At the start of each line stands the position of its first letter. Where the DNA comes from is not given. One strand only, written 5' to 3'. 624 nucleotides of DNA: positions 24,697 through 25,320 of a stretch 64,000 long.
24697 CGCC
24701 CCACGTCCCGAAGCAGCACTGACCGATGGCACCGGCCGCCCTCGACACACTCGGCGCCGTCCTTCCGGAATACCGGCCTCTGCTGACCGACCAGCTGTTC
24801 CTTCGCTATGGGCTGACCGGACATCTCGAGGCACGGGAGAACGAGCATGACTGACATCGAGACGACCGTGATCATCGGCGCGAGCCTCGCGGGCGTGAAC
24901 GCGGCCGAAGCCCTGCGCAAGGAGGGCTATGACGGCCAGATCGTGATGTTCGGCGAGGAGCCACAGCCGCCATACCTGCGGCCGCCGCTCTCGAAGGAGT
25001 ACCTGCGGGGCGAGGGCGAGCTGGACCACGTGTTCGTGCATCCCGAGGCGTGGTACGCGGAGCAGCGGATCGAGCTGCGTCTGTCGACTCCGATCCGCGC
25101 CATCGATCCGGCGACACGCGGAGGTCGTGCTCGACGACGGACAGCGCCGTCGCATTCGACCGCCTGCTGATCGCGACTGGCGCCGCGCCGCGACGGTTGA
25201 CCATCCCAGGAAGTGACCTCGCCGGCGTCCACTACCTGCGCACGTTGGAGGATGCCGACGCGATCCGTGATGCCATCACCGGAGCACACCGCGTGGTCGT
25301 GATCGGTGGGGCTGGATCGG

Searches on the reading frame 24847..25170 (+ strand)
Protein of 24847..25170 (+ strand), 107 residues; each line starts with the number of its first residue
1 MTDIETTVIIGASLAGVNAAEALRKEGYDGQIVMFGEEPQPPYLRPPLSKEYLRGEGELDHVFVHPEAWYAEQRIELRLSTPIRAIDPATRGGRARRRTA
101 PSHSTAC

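Call 12: search_protein_families(library=pfam, proteins=[window:24847-25170:+], max_evalue=0.01)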
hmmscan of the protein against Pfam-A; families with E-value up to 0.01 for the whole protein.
window:24847-25170:+ (107 aa): 2 families
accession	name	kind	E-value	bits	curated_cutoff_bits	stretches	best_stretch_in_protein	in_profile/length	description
PF07992.20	Pyr_redox_2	-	1.8e-09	37.9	26.1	1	7-90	3-82/291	Pyridine nucleotide-disulphide oxidoreductase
PF00070.33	Pyr_redox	-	0.0076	17.2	22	0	7-50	2-44/82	Pyridine nucleotide-disulphide oxidoreductase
